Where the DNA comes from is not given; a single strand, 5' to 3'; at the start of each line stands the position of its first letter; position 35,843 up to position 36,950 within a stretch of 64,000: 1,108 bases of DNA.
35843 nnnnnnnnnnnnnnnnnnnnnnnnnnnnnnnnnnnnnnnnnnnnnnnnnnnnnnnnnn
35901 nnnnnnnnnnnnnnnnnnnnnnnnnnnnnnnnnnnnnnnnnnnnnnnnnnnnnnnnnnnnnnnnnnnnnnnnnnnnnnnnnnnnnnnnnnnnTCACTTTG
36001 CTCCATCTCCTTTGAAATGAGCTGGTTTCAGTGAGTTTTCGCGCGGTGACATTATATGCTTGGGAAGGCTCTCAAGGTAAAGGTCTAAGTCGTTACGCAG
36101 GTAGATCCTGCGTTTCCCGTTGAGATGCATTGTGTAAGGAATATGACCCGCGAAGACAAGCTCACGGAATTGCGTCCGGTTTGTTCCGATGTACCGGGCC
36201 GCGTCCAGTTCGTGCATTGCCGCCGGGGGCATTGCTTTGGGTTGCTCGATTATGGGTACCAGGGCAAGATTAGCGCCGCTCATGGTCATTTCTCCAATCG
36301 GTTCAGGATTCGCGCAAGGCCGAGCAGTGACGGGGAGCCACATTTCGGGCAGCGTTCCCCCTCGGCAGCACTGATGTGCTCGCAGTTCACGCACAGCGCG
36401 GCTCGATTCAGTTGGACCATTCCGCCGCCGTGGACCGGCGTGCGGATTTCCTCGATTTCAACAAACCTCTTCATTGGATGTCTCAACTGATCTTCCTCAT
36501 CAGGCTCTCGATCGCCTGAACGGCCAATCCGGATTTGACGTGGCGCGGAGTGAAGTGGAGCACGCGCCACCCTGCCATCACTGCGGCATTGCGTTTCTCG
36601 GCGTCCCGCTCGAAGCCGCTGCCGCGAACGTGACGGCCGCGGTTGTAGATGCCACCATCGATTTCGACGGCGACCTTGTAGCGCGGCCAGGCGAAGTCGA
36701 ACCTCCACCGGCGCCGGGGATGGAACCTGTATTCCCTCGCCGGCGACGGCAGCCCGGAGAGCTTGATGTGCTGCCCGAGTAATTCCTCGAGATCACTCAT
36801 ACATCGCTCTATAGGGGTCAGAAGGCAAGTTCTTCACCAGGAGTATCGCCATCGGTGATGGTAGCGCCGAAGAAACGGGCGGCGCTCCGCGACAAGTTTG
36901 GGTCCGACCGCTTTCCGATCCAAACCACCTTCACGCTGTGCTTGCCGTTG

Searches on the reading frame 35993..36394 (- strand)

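Call 5: search_protein_families(library=pfam, proteins=[window:35993-36394:-], max_evalue=0.01)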
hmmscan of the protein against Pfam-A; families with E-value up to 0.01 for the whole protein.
window:35993-36394:- (133 aa): 1 family
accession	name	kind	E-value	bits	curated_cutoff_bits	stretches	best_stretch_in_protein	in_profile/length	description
PF12728.13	HTH_17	-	0.0001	22.9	27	1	64-109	6-49/51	Helix-turn-helix domain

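Call 22: search_protein_families(library=phrogs, proteins=[window:35993-36394:-], max_evalue=0.01)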
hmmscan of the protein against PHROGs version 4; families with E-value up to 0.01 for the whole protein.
window:35993-36394:- (133 aa): 3 families
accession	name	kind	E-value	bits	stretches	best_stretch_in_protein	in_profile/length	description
phrog_7338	-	unknown function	6.6e-05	24.1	1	55-110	26-80/87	-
phrog_25900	-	transcription regulation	0.00078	20.3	1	55-111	13-69/83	transcriptional regulator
phrog_66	-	integration and excision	0.0027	18.4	1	49-113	83-146/412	excisionase and transcriptional regulator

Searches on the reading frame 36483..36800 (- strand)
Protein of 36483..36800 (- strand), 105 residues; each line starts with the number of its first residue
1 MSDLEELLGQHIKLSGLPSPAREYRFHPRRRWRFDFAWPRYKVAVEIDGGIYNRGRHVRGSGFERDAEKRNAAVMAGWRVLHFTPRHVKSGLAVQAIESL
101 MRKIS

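Call 5: search_protein_families(library=pfam, proteins=[window:36483-36800:-], max_evalue=0.01)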
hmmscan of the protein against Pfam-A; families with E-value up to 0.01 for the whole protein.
window:36483-36800:- (105 aa): 1 family
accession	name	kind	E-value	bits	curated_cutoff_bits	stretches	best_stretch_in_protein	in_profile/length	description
PF04480.18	DUF559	-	0.00079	19.7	20.6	1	22-90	34-95/109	Protein of unknown function (DUF559)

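Call 22: search_protein_families(library=phrogs, proteins=[window:36483-36800:-], max_evalue=0.01)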
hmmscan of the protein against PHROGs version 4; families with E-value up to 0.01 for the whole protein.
window:36483-36800:- (105 aa): 3 families
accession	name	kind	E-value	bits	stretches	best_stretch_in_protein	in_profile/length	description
phrog_503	-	unknown function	9.3e-36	123.7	1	2-104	32-133/144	-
phrog_12476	-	unknown function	1.4e-12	48.4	1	32-104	2-74/85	-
phrog_9529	-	unknown function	0.0002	22.1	1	31-92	123-183/247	-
